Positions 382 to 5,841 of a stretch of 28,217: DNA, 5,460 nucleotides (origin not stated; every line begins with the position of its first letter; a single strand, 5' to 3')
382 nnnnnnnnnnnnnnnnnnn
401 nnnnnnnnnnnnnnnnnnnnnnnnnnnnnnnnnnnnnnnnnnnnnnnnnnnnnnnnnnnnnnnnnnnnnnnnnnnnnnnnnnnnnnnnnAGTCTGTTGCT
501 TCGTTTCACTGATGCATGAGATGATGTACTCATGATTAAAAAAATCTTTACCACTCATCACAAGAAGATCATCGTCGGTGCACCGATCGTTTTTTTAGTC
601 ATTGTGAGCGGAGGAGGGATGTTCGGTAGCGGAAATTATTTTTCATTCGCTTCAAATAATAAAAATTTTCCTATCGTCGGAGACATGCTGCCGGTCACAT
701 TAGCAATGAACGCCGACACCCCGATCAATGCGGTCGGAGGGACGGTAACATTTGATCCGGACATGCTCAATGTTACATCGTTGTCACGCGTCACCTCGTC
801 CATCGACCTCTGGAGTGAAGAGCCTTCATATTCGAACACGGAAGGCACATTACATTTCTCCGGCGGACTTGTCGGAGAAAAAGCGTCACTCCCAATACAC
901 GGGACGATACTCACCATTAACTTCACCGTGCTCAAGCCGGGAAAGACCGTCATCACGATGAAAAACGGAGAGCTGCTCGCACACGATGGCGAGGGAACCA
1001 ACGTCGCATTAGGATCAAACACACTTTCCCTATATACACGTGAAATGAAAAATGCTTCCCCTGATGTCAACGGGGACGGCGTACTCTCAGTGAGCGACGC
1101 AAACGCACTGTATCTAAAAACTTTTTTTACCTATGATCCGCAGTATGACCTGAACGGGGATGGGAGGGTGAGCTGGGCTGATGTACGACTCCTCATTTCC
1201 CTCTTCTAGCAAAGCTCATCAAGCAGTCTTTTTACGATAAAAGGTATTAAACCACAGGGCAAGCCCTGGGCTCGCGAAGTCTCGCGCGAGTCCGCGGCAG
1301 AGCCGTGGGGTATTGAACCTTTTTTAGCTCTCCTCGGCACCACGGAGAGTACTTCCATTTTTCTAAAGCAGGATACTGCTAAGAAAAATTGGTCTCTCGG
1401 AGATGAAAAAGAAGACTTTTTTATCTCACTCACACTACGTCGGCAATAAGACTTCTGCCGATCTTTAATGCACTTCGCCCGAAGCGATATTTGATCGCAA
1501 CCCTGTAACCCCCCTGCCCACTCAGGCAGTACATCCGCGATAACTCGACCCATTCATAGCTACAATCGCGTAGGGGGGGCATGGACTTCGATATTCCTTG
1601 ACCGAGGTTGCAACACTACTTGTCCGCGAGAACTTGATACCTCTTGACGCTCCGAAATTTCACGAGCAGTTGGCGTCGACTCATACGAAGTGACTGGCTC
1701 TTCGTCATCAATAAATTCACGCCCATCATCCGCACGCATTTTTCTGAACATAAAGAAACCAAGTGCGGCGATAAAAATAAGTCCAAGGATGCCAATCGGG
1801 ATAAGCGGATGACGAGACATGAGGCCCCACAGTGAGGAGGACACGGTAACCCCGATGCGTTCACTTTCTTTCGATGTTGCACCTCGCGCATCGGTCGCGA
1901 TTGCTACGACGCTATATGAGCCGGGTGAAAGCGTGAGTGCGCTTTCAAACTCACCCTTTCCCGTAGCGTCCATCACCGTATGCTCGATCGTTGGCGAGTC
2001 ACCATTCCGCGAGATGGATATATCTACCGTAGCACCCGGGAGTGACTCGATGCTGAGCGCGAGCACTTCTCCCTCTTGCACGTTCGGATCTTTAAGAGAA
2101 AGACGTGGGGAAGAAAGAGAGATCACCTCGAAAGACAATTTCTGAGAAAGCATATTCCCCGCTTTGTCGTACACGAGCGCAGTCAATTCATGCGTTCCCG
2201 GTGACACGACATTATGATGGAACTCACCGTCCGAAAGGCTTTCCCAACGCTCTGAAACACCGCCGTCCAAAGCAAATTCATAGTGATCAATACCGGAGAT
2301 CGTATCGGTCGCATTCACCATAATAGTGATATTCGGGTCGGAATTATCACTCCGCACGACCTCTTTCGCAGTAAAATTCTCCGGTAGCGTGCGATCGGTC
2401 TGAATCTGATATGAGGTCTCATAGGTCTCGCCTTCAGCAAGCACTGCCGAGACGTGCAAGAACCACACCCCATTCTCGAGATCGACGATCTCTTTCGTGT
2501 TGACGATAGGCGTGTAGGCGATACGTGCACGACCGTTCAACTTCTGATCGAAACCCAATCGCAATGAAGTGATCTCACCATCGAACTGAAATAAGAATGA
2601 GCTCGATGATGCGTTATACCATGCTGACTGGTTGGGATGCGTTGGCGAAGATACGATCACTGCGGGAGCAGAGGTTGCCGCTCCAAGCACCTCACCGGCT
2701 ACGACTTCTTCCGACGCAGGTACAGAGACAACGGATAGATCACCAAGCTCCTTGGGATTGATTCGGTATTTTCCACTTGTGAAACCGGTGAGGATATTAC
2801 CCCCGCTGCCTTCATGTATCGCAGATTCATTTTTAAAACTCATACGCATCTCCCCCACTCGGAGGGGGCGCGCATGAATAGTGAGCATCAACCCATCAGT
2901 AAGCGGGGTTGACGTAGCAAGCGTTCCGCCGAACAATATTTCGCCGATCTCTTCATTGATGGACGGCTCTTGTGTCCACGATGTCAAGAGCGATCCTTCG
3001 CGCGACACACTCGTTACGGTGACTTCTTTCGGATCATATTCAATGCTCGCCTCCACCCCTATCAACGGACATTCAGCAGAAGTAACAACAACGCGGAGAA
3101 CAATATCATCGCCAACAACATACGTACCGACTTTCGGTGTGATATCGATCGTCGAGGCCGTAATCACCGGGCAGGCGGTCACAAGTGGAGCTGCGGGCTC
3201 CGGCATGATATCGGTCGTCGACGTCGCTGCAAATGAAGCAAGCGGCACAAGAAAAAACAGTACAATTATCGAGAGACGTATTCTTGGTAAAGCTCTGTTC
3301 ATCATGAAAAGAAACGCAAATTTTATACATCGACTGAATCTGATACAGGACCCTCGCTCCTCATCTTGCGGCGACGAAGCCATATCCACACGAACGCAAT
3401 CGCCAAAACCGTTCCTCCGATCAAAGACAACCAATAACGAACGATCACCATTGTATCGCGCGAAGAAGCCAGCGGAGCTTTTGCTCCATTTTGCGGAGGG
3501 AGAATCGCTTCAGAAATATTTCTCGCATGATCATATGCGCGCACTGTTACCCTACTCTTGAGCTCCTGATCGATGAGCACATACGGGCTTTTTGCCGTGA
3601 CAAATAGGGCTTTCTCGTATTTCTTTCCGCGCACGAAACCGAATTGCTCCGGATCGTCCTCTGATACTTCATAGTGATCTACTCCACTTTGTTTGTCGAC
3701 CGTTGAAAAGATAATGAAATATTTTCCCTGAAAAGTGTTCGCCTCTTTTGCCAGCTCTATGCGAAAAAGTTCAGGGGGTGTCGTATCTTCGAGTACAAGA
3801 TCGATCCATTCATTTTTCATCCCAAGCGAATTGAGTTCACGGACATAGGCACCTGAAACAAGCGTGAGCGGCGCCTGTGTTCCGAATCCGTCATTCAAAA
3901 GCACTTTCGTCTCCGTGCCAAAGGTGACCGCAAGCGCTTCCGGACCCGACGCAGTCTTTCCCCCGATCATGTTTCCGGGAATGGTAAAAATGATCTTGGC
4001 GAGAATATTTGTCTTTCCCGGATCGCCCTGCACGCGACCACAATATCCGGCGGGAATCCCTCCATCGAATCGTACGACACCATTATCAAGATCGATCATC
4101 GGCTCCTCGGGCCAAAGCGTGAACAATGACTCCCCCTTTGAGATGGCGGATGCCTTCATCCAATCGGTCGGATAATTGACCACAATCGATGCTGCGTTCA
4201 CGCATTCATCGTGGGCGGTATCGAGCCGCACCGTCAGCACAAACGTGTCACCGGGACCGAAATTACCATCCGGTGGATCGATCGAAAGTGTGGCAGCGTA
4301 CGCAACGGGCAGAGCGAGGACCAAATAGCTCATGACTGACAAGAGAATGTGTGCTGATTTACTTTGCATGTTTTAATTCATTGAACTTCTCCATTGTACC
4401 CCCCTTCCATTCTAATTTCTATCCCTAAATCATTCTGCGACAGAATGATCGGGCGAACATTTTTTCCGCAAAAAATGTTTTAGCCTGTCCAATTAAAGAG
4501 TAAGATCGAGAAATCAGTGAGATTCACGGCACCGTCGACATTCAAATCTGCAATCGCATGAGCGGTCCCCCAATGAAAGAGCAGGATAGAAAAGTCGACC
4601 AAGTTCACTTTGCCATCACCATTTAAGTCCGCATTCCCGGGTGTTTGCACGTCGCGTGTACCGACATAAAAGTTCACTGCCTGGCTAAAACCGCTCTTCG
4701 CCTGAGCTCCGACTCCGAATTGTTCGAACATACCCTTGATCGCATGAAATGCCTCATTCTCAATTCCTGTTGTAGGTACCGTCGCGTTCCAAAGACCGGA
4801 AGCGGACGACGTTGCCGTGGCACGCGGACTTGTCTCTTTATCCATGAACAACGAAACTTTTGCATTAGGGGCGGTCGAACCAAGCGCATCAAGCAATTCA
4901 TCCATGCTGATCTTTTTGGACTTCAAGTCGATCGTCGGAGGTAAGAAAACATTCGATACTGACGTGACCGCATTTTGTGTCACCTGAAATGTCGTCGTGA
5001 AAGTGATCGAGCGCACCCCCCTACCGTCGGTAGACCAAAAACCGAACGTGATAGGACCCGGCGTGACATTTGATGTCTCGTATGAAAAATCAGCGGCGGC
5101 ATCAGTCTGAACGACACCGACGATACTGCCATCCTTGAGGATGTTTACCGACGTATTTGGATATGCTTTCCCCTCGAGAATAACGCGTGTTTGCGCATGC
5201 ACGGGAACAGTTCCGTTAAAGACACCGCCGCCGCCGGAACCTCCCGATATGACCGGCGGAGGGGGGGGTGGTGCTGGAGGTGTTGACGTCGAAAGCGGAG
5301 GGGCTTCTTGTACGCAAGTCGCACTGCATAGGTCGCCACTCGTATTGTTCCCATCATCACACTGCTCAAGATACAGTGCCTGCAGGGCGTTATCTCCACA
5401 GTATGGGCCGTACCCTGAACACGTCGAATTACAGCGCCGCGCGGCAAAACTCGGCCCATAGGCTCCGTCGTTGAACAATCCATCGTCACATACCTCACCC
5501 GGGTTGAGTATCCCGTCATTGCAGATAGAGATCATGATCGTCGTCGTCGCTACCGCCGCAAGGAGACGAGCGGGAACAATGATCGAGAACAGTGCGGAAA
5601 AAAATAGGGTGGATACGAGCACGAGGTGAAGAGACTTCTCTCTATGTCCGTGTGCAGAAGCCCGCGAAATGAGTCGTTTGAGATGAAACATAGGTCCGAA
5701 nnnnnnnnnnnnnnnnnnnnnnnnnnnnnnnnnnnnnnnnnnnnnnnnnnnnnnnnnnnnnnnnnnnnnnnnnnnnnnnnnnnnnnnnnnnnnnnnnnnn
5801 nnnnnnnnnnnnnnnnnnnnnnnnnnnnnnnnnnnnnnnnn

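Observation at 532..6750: Cluster of five membrane-anchored proteins built from cohesin-like and dockerin modules, with no carbohydrate-active enzymes nearby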

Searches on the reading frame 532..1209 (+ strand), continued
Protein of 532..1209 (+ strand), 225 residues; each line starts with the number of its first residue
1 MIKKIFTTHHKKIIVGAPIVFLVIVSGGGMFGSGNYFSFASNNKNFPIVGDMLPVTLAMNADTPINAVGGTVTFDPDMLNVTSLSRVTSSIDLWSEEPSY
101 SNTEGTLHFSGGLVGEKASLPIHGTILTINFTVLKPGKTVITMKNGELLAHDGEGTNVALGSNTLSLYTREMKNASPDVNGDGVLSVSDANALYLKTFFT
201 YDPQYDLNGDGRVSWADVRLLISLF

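Call 71: list_cluster_members(proteins=[window:532-1209:+, window:1560-3305:-, window:3323-4369:-, window:4480-5691:-, window:7719-9596:-, window:9867-11075:-, window:11461-12789:-])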
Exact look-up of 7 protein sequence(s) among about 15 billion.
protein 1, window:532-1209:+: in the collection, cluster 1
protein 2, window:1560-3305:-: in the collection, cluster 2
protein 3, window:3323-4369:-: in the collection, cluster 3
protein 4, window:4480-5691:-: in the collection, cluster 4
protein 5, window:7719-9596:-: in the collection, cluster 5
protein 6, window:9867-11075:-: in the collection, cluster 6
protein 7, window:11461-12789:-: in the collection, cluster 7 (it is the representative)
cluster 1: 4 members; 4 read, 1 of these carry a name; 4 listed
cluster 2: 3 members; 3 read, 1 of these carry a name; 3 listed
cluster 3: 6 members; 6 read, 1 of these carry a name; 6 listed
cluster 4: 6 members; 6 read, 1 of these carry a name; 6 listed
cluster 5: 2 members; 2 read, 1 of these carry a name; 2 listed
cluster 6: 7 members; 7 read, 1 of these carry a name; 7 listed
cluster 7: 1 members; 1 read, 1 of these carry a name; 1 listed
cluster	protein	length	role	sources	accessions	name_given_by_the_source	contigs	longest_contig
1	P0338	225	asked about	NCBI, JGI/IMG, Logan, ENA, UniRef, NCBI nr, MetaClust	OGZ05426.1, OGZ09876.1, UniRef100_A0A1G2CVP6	MAG: hypothetical protein A2845_03145 [Candidatus Lloydbacteria bacterium ... | Uncharacterized protein n=1 Tax=Candidatus Lloydbacteria bacterium ... | \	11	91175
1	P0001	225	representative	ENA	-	-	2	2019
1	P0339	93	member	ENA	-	-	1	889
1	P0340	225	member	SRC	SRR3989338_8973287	-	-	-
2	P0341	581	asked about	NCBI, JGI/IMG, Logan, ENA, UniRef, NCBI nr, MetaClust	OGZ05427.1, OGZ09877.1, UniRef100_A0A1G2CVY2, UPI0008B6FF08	MAG: hypothetical protein A2845_03150 [Candidatus Lloydbacteria bacterium ... | Cohesin domain-containing protein n=1 Tax=Candidatus Lloydbacteria bacterium ... | status=active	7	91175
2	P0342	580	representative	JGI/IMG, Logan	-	-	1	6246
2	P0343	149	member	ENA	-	-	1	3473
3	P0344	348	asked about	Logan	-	-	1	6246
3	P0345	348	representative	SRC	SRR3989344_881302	-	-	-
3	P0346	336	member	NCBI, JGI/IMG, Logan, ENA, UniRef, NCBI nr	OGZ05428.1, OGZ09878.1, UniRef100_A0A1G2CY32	MAG: hypothetical protein A2845_03155 [Candidatus Lloydbacteria bacterium ... | Cohesin domain-containing protein n=1 Tax=Candidatus Lloydbacteria bacterium ...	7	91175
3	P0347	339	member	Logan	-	-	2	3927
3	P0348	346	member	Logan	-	-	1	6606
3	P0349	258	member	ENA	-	-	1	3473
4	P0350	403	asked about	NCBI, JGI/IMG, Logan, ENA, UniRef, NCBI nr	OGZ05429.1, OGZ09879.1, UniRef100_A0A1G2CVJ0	MAG: hypothetical protein A2845_03160 [Candidatus Lloydbacteria bacterium ... | Dockerin domain-containing protein n=1 Tax=Candidatus Lloydbacteria bacterium ...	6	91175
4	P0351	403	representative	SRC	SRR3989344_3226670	-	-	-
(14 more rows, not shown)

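Call 72: find_encoding_contigs(protein=window:532-1209:+, flank=10000, max_places=2)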
Protein window:532-1209:+ (225 aa): 15 contigs read that carry it; 2 places shown.
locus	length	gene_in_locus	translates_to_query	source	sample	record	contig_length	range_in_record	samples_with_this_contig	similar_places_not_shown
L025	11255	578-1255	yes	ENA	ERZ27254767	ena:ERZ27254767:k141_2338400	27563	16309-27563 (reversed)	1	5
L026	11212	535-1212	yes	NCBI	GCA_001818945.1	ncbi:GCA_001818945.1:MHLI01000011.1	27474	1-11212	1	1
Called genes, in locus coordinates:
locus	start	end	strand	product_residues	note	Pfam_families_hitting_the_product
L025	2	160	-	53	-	?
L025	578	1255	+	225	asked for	-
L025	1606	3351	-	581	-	PF19077:Big_13 (faint)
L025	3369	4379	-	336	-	-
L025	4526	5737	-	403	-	PF13948:DUF4215 (weak), PF00404:Dockerin_1 (weak)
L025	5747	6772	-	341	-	-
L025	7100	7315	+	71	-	-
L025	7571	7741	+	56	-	-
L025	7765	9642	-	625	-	-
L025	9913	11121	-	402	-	PF12704:MacB_PCD, PF02687:FtsX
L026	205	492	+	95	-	-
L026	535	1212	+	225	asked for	-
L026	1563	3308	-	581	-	PF19077:Big_13 (faint)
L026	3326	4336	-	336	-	-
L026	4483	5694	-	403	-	PF13948:DUF4215 (weak), PF00404:Dockerin_1 (weak)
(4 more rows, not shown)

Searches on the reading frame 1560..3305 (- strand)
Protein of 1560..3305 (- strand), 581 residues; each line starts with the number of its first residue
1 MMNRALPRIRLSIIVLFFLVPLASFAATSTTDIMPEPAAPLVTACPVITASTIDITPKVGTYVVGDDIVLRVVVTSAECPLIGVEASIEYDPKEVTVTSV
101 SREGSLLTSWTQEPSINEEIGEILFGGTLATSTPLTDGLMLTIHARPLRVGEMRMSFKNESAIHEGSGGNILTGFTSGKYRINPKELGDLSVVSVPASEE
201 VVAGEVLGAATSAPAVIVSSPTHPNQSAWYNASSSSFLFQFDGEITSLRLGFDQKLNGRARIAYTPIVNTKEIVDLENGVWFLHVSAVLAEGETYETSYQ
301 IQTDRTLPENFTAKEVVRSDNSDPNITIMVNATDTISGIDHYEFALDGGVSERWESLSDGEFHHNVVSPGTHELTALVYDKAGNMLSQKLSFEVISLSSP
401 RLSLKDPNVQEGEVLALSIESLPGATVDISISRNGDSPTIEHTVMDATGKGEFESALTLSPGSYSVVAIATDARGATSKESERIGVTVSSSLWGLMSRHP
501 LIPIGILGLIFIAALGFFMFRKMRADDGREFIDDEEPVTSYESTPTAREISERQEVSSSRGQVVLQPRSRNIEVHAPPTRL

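Call 3: search_protein_families(library=pfam, proteins=[window:1560-3305:-], max_evalue=1)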
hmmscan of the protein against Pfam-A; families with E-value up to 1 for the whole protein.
window:1560-3305:- (581 aa): 8 families
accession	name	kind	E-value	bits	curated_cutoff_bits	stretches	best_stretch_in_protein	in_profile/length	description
PF19077.6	Big_13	-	5.9e-10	40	27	2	416-488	30-100/102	Bacterial Ig-like domain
PF00963.24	Cohesin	-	0.0009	19.9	24.1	1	61-161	10-118/139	Cohesin domain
PF14347.11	DUF4399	-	0.001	19.8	28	1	448-488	47-90/91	Domain of unknown function (DUF4399)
PF13620.12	CarboxypepD_reg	-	0.0013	19.5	32.3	1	412-487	4-70/82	Carboxypeptidase regulatory-like domain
PF09136.16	Glucodextran_B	-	0.0013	19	27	1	446-484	41-79/83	Glucodextranase, domain B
PF00801.26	PKD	-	0.014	15.8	23.5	0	342-385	32-72/80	PKD domain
PF04588.18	HIG_1_N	-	0.028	15.1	22.4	1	499-522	2-25/52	Hypoxia induced protein conserved region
PF15418.12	DUF4625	-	0.075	13.7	27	0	458-485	102-129/131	Domain of unknown function (DUF4625)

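Call 26: search_protein_families(library=ncbifam, proteins=[window:1560-3305:-], max_evalue=0.1)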
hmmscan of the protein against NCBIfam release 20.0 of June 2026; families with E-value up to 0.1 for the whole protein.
window:1560-3305:- (581 aa): 3 families
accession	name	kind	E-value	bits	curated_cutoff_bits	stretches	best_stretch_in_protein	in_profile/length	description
NF047446.1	barrel_OmpL47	domain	5.6e-07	29.9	40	1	327-387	6-60/68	OmpL47-type beta-barrel domain-containing protein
NF033510.3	Ca_tandemer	repeat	0.0031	17.9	50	0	422-478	41-96/96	Ca2+-stabilized repeat-containing adhesin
NF040520.1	Ig_like_BLP2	equivalog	0.062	11.4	750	0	443-488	564-609/730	Ig-like repeat protein Blp2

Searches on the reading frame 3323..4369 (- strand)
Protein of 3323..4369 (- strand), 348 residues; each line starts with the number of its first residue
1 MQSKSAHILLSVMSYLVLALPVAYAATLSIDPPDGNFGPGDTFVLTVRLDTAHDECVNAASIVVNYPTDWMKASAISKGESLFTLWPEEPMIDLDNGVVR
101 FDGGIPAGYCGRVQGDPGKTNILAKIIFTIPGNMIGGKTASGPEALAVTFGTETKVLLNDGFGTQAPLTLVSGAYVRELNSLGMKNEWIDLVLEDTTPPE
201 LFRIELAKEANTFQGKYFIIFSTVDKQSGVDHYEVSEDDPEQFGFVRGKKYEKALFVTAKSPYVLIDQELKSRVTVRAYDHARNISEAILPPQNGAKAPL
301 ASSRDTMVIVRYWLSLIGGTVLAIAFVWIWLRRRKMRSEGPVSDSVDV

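Call 3: search_protein_families(library=pfam, proteins=[window:3323-4369:-], max_evalue=1)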
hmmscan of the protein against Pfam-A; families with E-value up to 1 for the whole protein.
window:3323-4369:- (348 aa): 2 families
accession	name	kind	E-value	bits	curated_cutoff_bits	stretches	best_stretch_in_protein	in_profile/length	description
PF00963.24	Cohesin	-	0.0012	19.5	24.1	1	28-140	3-111/139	Cohesin domain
PF21314.2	TM_ErbB1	-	0.24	11.6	27.1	1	319-337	11-29/36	Epidermal growth factor receptor transmembrane-juxtamembrane segment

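Call 26: search_protein_families(library=ncbifam, proteins=[window:3323-4369:-], max_evalue=0.1)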
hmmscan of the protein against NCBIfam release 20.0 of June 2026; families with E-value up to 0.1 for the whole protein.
window:3323-4369:- (348 aa): 1 family
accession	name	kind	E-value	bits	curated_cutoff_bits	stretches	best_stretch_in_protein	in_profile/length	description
NF047446.1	barrel_OmpL47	domain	0.01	16.2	40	0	222-288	10-61/68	OmpL47-type beta-barrel domain-containing protein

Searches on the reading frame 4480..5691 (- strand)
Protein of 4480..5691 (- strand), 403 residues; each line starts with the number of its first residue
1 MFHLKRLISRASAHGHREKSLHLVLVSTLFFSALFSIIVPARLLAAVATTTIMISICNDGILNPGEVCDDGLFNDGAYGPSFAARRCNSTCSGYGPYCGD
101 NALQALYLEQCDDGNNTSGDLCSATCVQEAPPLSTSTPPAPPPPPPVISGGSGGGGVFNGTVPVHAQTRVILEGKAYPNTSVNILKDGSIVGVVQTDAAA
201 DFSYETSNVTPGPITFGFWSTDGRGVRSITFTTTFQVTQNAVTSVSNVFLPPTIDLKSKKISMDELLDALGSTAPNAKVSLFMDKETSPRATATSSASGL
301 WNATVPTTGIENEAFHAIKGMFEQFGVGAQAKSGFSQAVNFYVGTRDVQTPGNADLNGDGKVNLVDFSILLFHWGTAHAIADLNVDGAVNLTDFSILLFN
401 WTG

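Call 3: search_protein_families(library=pfam, proteins=[window:4480-5691:-], max_evalue=1)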
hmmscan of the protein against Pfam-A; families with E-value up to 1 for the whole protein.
window:4480-5691:- (403 aa): 8 families
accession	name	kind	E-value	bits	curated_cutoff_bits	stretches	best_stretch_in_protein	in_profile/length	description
PF13948.11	DUF4215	-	8.6e-10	39.2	27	2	87-126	10-46/47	Domain of unknown function (DUF4215)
PF00404.24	Dockerin_1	-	5e-08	33.5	22.9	2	355-397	3-52/57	Dockerin type I domain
PF13833.12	EF-hand_8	-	0.0014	18.7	28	0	354-373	34-53/54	EF-hand domain pair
PF00036.39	EF-hand_1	-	0.0022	17.9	25.4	0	354-369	9-24/29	EF hand domain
PF17936.7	Big_6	-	0.052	14.2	27.6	0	170-234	15-80/83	Bacterial Ig domain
PF13202.12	EF-hand_5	-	0.23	11.4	25.9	0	354-363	8-17/25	EF hand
PF13499.12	EF-hand_7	-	0.28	12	30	0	353-368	48-63/67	EF-hand domain pair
PF13405.12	EF-hand_6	-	0.28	11.5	25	0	355-371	10-26/30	EF-hand domain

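Call 26: search_protein_families(library=ncbifam, proteins=[window:4480-5691:-], max_evalue=0.1)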
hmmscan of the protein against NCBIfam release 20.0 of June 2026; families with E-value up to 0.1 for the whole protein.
window:4480-5691:- (403 aa): 2 families
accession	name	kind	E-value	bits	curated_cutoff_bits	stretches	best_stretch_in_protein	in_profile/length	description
TIGR02232.1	myxo_disulf_rpt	repeat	4.8e-11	42.3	20.8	2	96-130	2-34/38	cysteine-rich acidic repeat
NF041540.1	dockerin_GC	domain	0.0002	21.7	29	1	354-401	3-63/67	GC-type dockerin domain-anchored protein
